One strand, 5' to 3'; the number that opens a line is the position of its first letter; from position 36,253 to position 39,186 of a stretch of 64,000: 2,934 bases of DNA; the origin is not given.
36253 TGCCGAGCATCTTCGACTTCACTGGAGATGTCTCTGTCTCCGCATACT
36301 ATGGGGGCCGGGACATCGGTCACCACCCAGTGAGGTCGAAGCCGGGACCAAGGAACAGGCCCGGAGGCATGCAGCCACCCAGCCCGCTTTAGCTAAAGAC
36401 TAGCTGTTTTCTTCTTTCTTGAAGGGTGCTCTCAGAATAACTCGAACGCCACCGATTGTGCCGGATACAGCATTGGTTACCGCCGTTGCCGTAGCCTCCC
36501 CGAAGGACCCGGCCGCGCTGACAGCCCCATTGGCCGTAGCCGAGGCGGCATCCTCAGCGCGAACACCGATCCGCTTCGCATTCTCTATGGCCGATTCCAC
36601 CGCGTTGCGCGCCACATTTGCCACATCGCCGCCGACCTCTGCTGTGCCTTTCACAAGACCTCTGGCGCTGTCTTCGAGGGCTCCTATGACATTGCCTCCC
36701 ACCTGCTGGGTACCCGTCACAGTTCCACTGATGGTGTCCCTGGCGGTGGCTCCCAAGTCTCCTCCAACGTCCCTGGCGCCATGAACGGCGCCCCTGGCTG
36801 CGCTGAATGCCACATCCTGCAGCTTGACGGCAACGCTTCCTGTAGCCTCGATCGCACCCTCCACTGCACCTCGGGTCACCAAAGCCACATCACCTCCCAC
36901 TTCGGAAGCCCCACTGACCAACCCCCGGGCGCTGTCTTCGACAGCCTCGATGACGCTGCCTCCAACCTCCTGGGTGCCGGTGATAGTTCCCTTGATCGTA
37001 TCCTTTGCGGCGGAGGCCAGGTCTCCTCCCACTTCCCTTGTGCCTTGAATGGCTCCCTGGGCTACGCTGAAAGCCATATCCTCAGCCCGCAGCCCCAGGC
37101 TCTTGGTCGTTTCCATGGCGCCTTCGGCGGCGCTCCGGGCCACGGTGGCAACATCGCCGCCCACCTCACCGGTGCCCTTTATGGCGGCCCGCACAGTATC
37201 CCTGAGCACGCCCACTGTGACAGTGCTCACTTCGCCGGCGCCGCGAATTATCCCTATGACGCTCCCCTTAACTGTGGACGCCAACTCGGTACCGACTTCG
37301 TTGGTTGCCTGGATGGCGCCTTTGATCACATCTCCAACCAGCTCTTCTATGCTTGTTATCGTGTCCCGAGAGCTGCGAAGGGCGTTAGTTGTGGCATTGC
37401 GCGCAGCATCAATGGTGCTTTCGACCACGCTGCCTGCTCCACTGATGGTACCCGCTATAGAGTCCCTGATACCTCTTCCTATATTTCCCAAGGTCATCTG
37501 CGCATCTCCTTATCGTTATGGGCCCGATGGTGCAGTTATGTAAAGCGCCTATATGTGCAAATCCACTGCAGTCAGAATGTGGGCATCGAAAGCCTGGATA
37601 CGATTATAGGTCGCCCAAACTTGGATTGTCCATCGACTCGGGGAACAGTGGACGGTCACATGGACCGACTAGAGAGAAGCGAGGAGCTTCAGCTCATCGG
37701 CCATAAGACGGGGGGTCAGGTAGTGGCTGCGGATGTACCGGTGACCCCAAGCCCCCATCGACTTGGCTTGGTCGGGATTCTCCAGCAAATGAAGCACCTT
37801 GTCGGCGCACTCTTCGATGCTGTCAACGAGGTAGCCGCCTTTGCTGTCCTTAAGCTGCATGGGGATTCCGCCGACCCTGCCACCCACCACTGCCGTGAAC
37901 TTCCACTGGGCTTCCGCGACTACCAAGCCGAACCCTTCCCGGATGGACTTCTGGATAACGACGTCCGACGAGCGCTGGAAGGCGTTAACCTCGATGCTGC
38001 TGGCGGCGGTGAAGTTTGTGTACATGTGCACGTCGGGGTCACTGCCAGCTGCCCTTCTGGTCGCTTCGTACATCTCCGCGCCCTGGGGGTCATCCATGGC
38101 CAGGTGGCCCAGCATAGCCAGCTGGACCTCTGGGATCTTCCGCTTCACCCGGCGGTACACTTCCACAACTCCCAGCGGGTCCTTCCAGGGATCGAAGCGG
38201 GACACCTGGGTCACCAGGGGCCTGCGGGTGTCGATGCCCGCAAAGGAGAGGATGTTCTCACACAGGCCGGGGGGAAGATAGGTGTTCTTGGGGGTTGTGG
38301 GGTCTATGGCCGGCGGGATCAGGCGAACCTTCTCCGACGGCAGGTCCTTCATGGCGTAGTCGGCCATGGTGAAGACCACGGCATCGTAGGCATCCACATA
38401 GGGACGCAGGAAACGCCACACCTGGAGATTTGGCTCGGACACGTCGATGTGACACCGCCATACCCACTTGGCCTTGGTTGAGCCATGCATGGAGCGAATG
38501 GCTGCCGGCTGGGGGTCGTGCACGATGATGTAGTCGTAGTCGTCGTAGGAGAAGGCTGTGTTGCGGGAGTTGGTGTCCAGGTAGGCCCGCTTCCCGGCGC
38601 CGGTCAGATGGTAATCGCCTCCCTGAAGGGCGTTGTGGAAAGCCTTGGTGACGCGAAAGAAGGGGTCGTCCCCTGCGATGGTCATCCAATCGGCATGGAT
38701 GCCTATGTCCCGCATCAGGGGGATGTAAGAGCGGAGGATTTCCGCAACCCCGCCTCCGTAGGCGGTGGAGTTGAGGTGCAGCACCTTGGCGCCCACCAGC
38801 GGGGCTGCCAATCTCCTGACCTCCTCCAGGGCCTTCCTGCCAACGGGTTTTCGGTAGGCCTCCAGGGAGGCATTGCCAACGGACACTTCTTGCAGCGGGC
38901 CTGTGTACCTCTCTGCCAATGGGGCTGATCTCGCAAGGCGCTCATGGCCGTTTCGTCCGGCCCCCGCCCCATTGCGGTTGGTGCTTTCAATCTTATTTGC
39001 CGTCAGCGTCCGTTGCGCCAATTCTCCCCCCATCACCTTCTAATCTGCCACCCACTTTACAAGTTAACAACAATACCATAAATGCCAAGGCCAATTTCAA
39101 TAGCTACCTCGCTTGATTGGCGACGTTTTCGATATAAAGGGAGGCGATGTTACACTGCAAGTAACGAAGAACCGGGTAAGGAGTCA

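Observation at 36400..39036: Periodic EVGGD-repeat protein (22-aa units nested in ~88-aa super-repeats) encoded next to trehalose synthase TreT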

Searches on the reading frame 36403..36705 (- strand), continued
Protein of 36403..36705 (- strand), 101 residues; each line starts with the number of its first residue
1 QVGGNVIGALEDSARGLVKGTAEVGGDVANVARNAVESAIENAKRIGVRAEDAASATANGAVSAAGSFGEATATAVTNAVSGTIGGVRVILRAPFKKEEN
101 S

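Call 85: search_protein_families(library=ncbifam, proteins=[L047:2366-5317:+, L047:241-2406:+, L047:6455-6862:+, L047:6972-7709:+, L047:7731-8243:+, L057:8014-9321:+, L057:6979-8007:+, L045:2060-2782:-, L051:8086-8982:-, L035:8091-9434:-], max_evalue=0.00001)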
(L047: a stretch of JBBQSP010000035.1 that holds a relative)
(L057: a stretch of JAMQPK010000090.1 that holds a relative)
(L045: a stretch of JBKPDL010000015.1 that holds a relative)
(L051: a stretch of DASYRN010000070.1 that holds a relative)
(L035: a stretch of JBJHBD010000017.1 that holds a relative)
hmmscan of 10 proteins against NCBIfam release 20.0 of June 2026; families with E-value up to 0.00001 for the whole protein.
L047:2366-5317:+ (983 aa): 13 families
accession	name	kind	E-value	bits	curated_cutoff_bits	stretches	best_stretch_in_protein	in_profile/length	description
NF011087.0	PRK14511.1-5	equivalog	0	1240.2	1556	2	376-977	401-993/996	malto-oligosyltrehalose synthase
NF011077.0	PRK14507.1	equivalog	0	1185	2148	1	12-977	737-1689/1693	malto-oligosyltrehalose synthase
NF011088.0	PRK14511.1-6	equivalog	9.3e-294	977.3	1877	2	378-976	426-1006/1009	malto-oligosyltrehalose synthase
TIGR02401.1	trehalose_TreY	equivalog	6.7e-286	950.9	498.65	1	18-976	1-836/838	malto-oligosyltrehalose synthase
NF011086.0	PRK14511.1-3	equivalog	1.5e-238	794.5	1411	1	18-977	4-921/924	malto-oligosyltrehalose synthase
NF011085.0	PRK14511.1-2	equivalog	4.3e-219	729.9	1312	1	18-976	4-870/873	malto-oligosyltrehalose synthase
NF011084.0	PRK14511.1-1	equivalog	3.9e-124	415.9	1021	3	561-824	391-630/728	malto-oligosyltrehalose synthase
NF041321.1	Alpha-amyl_MalA_Halo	equivalog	2e-12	46.3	875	1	33-135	282-379/666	alpha-amylase MalA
NF008051.0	PRK10785.1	equivalog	6e-12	44.5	568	1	37-119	183-260/607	maltodextrin glucosidase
TIGR02456.1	treS_nterm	equivalog_domain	1.9e-10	39.9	678.35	1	34-133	29-123/539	maltose alpha-D-glucosyltransferase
TIGR02403.1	trehalose_treC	equivalog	8.2e-10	38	799.05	1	39-133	33-121/544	alpha,alpha-phosphotrehalase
NF041090.1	Cyc-maltodext_AglB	equivalog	1.4e-09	37.3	540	1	39-133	71-158/470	cyclomaltodextrinase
NF008183.0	PRK10933.1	subfamily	2.3e-07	29.9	535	1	37-133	37-127/551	alpha,alpha-phosphotrehalase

L047:241-2406:+ (721 aa): 18 families
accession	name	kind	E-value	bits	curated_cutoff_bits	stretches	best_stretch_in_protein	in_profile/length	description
TIGR02100.1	glgX_debranch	equivalog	0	1020.2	640.9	1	16-713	2-687/688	glycogen debranching protein GlgX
NF002983.0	PRK03705.1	equivalog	6.2e-230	764.7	901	1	13-632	4-599/658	glycogen debranching protein GlgX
NF011082.0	PRK14510.1-1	equivalog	1.4e-208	695.3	2511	1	13-709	6-680/1410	bifunctional glycogen debranching protein GlgX/4-alpha-glucanotransferase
TIGR02104.1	pulA_typeI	equivalog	4e-60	203.5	504.5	2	166-399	124-352/605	type I pullulanase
TIGR02103.1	pullul_strch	subfamily_domain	2e-38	132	697.6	1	236-401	378-534/900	pullulanase-type alpha-1,6-glucosidase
TIGR02402.1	trehalose_TreZ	equivalog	1.5e-30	106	538.8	1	148-395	72-281/545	malto-oligosyltrehalose trehalohydrolase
TIGR02102.1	pullulan_Gpos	equivalog_domain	2.3e-28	98.5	1042.25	1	26-360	326-643/1113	pullulanase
NF003811.1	PRK05402.1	equivalog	2.5e-25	89.1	741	1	170-362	141-304/619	1,4-alpha-glucan branching protein GlgB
NF008967.0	PRK12313.1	equivalog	1.2e-21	76.7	577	1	170-364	148-314/633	1,4-alpha-glucan branching protein GlgB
TIGR01515.1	branching_enzym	equivalog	3.7e-18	65.5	463.95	1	194-362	149-293/607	1,4-alpha-glucan branching enzyme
NF009221.0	PRK12568.1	equivalog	1.3e-16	59.9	1270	1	168-365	260-430/745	1,4-alpha-glucan branching enzyme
NF011294.0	PRK14706.1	equivalog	9.9e-12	43.9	1284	1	171-363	149-313/642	1,4-alpha-glucan branching enzyme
NF011293.0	PRK14705.1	equivalog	1.3e-11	42.8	2376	1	194-363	763-908/1224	1,4-alpha-glucan branching enzyme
NF041090.1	Cyc-maltodext_AglB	equivalog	1.6e-09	37.1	540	1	261-398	110-244/470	cyclomaltodextrinase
NF041321.1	Alpha-amyl_MalA_Halo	equivalog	1.4e-08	33.7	875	1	168-369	258-435/666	alpha-amylase MalA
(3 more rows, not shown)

L047:6455-6862:+ (135 aa): 3 families
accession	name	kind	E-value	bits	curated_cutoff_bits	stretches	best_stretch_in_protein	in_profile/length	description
NF003256.0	PRK04214.1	equivalog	9.9e-11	41.2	500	1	23-127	31-133/412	ribonuclease BN/unknown domain fusion protein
TIGR00765.1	yihY_not_rbn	subfamily_domain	1.8e-09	37.8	73.15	1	20-126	11-115/259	YihY family inner membrane protein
NF002457.0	PRK01637.1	equivalog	2.7e-08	33.3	307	1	4-127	12-133/295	virulence factor BrkB family protein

L047:6972-7709:+ (245 aa): 0 families

L047:7731-8243:+ (170 aa): 1 family
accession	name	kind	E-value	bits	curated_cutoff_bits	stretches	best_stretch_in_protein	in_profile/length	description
TIGR00149.1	TIGR00149_YjbQ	hypoth_equivalog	5.3e-30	103.9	67.75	1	44-170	9-132/132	secondary thiamine-phosphate synthase enzyme YjbQ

L057:8014-9321:+ (435 aa): 1 family
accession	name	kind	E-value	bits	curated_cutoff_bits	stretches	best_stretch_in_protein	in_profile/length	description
TIGR02122.1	TRAP_TAXI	subfamily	4.9e-15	55.2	84.35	1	13-101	5-95/320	TAXI family TRAP transporter solute-binding subunit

L057:6979-8007:+ (342 aa): 4 families
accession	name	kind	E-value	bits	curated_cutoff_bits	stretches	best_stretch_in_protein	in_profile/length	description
NF011049.0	PRK14479.1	subfamily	4.4e-123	411.8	492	1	1-338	1-325/568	dihydroxyacetone kinase family protein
TIGR02363.1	dhaK1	equivalog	4.8e-123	410.4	406.25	1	1-336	1-325/329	dihydroxyacetone kinase subunit DhaK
TIGR02361.1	dak_ATP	equivalog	1.1e-90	304.9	574.95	1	2-337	1-340/583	glycerone kinase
TIGR02362.1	dhaK1b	equivalog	3e-68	230.3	413.25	1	4-327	2-312/326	DhaKLM operon coactivator DhaQ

L045:2060-2782:- (240 aa): 0 families

L051:8086-8982:- (298 aa): 6 families
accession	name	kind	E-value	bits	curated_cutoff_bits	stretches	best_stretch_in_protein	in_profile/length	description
NF008438.0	PRK11281.1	equivalog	1.4e-65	221.7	991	1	25-282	833-1090/1113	mechanosensitive channel MscK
NF008180.0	PRK10929.1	equivalog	1.8e-44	151.9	809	1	25-279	830-1084/1109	miniconductance mechanosensitive channel MscM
NF047602.1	MscsSHelicob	equivalog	9.3e-34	117.1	400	1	37-280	15-258/260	small-conductance mechanosensitive channel MscS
NF007662.0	PRK10334.1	subfamily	1.2e-27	96.9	321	1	35-281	35-278/286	small-conductance mechanosensitive channel MscS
NF047601.1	MscSThanab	equivalog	3.8e-23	82.4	500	1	17-280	11-276/280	small-conductance mechanosensitive channel MscS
NF008542.0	PRK11465.1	equivalog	2.9e-07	29.1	596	1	34-209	474-648/741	mechanosensitive channel protein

L035:8091-9434:- (447 aa): 3 families
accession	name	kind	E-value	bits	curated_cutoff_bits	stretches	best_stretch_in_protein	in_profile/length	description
TIGR00109.1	hemH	equivalog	2.2e-51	175.2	124.6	1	88-404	4-319/322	ferrochelatase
NF000689.1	PRK00035.2-1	equivalog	7.2e-34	117.1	408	1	92-403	5-308/311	ferrochelatase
NF009095.0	PRK12435.1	subfamily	2.7e-23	82.6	455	1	126-403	22-304/311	ferrochelatase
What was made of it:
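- glgX-treY-REP-YihY in L047 (call 85).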

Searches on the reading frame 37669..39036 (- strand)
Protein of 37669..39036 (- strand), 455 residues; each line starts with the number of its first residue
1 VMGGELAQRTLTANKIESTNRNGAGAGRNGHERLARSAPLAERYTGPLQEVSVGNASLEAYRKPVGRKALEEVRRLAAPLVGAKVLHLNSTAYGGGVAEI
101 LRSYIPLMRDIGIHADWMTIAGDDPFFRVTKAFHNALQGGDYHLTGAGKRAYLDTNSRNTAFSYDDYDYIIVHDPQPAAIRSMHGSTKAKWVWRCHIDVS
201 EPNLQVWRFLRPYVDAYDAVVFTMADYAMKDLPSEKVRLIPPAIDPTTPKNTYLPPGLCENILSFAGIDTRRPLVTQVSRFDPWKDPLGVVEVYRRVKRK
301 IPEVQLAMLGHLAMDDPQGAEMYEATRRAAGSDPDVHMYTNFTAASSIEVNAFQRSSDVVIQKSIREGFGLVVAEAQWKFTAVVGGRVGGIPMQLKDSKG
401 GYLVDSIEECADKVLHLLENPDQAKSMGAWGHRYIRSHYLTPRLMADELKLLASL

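Call 3: search_protein_families(library=pfam, proteins=[window:37669-39036:-], max_evalue=1)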
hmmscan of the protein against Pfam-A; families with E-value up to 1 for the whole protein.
window:37669-39036:- (455 aa): 6 families
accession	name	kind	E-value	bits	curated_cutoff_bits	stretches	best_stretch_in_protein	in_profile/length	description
PF21269.3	TreT_GT1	-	6.9e-55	185.1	27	1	87-228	1-143/144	Trehalose synthase, N-terminal domain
PF00534.26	Glycos_transf_1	-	1.5e-19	70.6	26.4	1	266-428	9-166/172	Glycosyl transferases group 1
PF13692.12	Glyco_trans_1_4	-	9.4e-13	49.1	27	1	273-420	2-142/142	Glycosyl transferases group 1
PF20706.3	GT4-conflict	-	0.00014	21.4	26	1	290-391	217-316/385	Family 4 Glycosyltransferase in conflict systems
PF13439.12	Glyco_transf_4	-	0.0022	18.5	28.5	1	163-246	69-168/170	Glycosyltransferase Family 4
PF13524.12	Glyco_trans_1_2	-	0.0037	17.7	25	1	381-440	75-134/144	Glycosyl transferase-like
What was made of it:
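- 37669..39036 (-): TreT-type trehalose glycosyltransferring synthase. A lineage-specific upstream neighbour. PF21269 E 6.9e-55 (call 3).
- On TreT trehalose synthase (the upstream neighbour, 37669-39036): PF21269 E 6.9e-55 and PF00534 E 1.5e-19 (call 3).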

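Call 4: search_protein_families(library=ncbifam, proteins=[window:37669-39036:-], max_evalue=1)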
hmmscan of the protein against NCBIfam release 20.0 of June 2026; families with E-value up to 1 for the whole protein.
window:37669-39036:- (455 aa): 20 families
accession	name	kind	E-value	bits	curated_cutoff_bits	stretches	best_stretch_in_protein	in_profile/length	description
NF041139.1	TreT_Thcocales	equivalog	8.8e-128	426.6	775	1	52-454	8-411/412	trehalose synthase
TIGR03999.1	thiol_BshA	equivalog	1.4e-15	57.1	273.7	1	266-442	193-360/375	N-acetyl-alpha-D-glucosaminyl L-malate synthase BshA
TIGR03449.1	mycothiol_MshA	equivalog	1.6e-14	53.6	462.5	1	234-435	187-384/406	D-inositol-3-phosphate glycosyltransferase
TIGR02149.1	glgA_Coryne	subfamily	8.1e-13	48.2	302.4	1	230-437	164-372/391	glycogen synthase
TIGR03088.1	stp2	hypoth_equivalog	7.3e-11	41.7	409.05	1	206-446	129-364/374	TIGR03088 family PEP-CTERM/XrtA system glycosyltransferase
TIGR04047.1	MSMEG_0565_glyc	hypoth_equivalog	4.6e-07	29.2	259.85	1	273-384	194-304/373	MSMEG_0565 family glycosyltransferase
NF041876.1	EPS_EpsE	equivalog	4.7e-07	29.4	400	1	279-440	221-381/389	exopolysaccharide biosynthesis GT4 family glycosyltransferase EpsE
NF038295.1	EPS_HpsP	equivalog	1.3e-06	27.7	550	1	264-440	199-372/388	hormogonium polysaccharide biosynthesis glycosyltransferase HpsP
NF047880.1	glyco_SdgA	exception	1.4e-06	27.2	800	1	276-427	319-463/488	serine-aspartate repeat adhesin O-glycosyltransferase SdgA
NF038229.1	Glyco4_Geo_Pelo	equivalog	2.6e-06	26.7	400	1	282-442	171-323/338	GPMC system family 4 glycosyltransferase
NF053787.1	GlcN_PG_synth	equivalog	8.5e-05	21.5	480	1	346-445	251-349/361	N-acetylglucosaminyl phosphatidylglycerol synthase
NF038298.1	EPS_HpsO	equivalog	0.00034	19.5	575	1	363-450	295-382/388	hormogonium polysaccharide biosynthesis glycosyltransferase HpsO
NF012028.0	PRK15484.1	subfamily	0.0011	18.1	618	1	225-440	151-363/380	lipopolysaccharide N-acetylglucosaminyltransferase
NF038011.1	PelF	equivalog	0.019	14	100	1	271-439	305-476/489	GT4 family glycosyltransferase PelF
NF047684.1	TeichurnBiosyTuaC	equivalog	0.032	13.2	550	1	349-439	282-373/391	teichuronic acid biosynthesis protein TuaC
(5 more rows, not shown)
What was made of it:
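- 37669..39036 (-): NF041139 at 427 bits, below the equivalog cut-off of 775 (call 4).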

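Call 71: search_solved_structures(query=window:37669-39036:-, max_evalue=1e-10)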
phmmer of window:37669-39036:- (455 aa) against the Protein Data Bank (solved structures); distinct sequences matched with E-value up to 1e-10: 4.
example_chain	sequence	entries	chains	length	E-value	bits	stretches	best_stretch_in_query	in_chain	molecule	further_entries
2x6q_A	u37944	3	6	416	2.4e-116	392.5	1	48-454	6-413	TREHALOSE-SYNTHASE TRET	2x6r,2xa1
2xa2_A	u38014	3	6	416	1.6e-115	389.7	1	48-454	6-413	TREHALOSE-SYNTHASE TRET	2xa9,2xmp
6zj4_AAA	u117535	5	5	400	4.2e-102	345.5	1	58-443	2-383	Trehalose phosphorylase/synthase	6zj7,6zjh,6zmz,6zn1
6tvp_A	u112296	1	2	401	5.2e-12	48.6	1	213-433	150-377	Alpha-maltose-1-phosphate synthase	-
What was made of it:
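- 37669..39036 (-): PDB 2x6q E 2.4e-116 (call 71).
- On TreT trehalose synthase (the upstream neighbour, 37669-39036): 2x6q E 2.4e-116 over residues 48-454 (call 71).
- Checked: The co-directional upstream gene 37669-39036 is a genuine TreT: PF21269 E 6.9e-55 (call 3) and PDB 2x6q E 2.4e-116 over the full length (call 71).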
